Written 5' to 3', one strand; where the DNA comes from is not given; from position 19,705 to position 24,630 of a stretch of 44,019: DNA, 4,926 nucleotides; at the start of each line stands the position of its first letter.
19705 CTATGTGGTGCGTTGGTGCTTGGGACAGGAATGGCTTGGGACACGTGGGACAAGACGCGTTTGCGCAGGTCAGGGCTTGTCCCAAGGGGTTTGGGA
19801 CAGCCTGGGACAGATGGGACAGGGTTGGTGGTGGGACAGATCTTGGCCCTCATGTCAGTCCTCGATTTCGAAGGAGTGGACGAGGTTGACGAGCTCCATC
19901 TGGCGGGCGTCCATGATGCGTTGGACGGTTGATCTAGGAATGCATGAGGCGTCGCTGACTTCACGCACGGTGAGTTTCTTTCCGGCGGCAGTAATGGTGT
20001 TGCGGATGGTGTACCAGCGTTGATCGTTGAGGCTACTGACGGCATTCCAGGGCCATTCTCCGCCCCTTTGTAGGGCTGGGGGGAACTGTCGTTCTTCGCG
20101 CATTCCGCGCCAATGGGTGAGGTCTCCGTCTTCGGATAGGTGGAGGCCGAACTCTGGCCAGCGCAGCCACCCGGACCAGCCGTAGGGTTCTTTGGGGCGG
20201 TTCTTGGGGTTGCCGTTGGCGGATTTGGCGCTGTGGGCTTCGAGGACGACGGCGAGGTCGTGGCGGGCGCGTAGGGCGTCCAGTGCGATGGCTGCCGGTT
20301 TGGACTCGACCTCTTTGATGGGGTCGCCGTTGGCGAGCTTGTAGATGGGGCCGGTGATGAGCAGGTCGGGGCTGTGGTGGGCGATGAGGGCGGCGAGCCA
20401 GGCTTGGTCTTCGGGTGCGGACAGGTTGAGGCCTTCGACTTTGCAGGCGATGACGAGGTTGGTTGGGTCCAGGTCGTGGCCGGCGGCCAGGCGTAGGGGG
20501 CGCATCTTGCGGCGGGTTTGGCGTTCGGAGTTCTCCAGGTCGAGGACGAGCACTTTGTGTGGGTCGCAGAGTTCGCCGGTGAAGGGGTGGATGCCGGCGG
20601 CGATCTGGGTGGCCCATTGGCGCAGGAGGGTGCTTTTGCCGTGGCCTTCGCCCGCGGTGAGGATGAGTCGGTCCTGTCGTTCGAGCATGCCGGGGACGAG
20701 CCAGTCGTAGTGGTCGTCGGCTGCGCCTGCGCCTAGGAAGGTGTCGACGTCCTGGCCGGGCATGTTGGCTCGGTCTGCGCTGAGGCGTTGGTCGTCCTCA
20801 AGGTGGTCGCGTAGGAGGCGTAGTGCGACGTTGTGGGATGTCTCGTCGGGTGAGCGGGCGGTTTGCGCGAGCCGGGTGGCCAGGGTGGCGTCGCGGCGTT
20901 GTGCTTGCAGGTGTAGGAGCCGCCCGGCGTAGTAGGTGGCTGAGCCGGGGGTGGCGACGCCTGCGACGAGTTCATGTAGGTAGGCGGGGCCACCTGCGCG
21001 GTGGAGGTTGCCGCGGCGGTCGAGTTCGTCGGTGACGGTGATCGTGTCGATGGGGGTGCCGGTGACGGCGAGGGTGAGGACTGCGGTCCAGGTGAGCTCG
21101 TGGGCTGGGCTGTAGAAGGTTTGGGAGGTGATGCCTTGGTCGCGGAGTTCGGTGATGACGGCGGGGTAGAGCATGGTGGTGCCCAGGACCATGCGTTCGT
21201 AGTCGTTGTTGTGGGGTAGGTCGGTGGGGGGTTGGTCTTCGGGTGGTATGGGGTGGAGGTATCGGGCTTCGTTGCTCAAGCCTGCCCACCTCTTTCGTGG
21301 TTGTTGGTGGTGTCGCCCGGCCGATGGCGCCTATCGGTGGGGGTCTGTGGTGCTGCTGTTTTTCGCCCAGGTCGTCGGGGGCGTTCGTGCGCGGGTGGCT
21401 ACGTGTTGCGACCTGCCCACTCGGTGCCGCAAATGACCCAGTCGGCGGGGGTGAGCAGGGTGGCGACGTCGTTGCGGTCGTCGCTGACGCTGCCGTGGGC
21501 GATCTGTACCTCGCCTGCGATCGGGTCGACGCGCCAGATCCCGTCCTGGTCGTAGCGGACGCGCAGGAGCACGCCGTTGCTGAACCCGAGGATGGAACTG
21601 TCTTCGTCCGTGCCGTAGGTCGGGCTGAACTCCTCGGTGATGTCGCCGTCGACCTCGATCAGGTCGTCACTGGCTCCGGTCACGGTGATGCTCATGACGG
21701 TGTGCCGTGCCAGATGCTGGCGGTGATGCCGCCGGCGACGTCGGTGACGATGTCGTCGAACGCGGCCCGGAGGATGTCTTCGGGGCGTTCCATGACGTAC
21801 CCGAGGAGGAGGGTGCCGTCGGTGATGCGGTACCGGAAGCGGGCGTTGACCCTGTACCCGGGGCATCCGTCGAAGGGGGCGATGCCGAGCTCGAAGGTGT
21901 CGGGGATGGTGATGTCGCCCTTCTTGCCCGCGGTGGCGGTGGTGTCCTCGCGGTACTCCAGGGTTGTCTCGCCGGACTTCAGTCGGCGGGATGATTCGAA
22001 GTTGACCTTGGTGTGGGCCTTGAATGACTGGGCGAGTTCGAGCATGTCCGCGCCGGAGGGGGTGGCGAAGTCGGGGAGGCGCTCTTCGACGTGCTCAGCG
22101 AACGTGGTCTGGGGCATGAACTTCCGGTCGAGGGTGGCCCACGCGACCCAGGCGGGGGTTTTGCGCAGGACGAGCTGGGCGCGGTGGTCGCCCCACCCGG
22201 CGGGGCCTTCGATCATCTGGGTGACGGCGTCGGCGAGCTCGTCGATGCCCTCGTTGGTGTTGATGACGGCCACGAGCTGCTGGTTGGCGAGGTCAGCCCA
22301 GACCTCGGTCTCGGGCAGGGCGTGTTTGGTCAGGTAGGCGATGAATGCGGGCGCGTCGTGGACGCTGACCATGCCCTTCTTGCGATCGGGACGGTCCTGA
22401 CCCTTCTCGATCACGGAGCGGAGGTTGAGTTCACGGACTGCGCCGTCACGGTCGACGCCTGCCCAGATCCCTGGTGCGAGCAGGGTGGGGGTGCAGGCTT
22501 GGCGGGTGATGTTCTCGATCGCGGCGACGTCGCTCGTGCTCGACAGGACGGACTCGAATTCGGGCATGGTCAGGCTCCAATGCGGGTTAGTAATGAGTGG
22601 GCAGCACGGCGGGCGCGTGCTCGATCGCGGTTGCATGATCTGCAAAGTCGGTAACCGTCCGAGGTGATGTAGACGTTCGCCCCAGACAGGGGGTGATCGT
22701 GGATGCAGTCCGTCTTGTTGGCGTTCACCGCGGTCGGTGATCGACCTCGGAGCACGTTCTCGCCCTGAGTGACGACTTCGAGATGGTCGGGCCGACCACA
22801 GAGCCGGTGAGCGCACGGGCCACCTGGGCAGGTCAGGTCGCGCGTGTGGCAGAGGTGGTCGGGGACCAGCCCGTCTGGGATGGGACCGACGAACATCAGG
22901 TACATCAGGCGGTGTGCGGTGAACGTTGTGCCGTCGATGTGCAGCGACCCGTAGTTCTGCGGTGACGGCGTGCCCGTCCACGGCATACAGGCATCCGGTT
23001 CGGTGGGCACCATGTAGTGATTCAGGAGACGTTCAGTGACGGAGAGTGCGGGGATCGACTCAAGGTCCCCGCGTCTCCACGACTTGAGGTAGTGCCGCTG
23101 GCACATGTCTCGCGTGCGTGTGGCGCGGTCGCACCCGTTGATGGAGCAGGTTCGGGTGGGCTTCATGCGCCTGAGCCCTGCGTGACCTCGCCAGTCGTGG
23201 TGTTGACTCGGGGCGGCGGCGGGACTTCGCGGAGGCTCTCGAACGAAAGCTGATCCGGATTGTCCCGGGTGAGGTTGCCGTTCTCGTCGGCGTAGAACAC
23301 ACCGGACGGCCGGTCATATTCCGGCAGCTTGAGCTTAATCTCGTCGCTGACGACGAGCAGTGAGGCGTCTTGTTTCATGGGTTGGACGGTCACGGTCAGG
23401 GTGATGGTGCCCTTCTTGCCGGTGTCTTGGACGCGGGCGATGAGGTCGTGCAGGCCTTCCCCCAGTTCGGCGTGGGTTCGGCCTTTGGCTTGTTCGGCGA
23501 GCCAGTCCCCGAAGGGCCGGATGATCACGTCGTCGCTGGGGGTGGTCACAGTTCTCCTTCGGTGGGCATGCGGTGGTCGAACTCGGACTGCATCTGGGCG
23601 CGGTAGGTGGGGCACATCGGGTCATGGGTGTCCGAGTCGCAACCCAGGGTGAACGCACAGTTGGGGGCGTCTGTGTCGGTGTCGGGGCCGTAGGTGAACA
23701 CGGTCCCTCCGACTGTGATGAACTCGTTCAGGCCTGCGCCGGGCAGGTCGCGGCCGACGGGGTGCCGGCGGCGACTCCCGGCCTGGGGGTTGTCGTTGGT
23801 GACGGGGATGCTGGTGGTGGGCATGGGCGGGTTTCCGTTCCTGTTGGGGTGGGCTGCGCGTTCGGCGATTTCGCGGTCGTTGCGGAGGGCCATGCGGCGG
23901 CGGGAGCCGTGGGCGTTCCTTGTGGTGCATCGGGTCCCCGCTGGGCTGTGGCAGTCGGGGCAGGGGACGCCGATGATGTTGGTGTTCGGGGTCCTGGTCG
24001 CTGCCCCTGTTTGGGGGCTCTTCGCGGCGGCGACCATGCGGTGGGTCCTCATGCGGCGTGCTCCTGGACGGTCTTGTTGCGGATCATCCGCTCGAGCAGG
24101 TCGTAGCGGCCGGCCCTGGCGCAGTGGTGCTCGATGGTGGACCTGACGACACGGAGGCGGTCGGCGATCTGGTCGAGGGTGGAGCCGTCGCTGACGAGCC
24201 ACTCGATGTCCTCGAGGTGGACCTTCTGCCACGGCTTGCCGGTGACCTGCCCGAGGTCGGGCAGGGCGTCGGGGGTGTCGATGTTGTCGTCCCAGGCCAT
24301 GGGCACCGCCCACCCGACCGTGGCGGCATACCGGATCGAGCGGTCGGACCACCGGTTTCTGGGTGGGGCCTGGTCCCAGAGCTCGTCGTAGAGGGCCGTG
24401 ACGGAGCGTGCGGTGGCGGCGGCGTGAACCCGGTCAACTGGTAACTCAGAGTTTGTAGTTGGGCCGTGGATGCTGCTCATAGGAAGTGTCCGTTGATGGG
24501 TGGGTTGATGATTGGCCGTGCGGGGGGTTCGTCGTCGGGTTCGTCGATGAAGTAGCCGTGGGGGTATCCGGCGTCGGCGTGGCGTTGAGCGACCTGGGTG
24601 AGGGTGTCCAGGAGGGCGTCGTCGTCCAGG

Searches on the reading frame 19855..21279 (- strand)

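Call 8: search_protein_families(library=phrogs, proteins=[window:19855-21279:-], max_evalue=0.001)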
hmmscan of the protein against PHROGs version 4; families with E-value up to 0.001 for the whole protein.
window:19855-21279:- (474 aa): 7 families
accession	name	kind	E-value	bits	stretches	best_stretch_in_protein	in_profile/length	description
phrog_19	-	DNA, RNA and nucleotide metabolism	8.5e-23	82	1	16-260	152-401/621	DnaB-like replicative helicase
phrog_3123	-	unknown function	2e-09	37.6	1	188-386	327-541/583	-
phrog_239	-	DNA, RNA and nucleotide metabolism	4.3e-09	36.9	1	192-361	349-528/801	DNA primase/helicase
phrog_2597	-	DNA, RNA and nucleotide metabolism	1.4e-06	28.2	1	193-357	358-521/747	DNA primase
phrog_25693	-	unknown function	1.8e-06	27.8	1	193-353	41-212/405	-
phrog_1284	-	unknown function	2.4e-06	28.1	1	190-355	23-189/306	-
phrog_906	-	DNA, RNA and nucleotide metabolism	1.5e-05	25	1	153-353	479-675/872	DNA polymerase/primase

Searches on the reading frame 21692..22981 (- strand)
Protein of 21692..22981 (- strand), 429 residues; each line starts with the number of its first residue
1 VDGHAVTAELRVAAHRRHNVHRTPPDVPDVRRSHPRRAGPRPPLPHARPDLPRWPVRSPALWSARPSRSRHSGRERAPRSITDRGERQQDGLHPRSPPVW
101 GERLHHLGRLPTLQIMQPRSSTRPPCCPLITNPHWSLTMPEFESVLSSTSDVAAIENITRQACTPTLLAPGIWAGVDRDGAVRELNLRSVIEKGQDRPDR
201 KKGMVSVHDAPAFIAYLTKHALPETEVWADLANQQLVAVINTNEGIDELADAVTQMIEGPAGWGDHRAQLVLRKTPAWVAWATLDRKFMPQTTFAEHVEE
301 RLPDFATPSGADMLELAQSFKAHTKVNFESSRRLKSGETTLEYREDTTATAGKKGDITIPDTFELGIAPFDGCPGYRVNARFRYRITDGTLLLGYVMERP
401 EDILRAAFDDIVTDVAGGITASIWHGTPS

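Call 8: search_protein_families(library=phrogs, proteins=[window:21692-22981:-], max_evalue=0.001)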
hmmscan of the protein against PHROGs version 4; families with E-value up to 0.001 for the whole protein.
window:21692-22981:- (429 aa): 1 family
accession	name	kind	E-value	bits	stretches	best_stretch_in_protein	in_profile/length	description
phrog_210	-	unknown function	1.1e-57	196.4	1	189-427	42-271/274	-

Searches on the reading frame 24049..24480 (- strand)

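Call 8: search_protein_families(library=phrogs, proteins=[window:24049-24480:-], max_evalue=0.001)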
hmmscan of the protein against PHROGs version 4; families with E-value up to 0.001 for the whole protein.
window:24049-24480:- (143 aa): 1 family
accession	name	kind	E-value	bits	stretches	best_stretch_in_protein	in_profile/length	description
phrog_1590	-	unknown function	4.2e-17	63.4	1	21-125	167-275/281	-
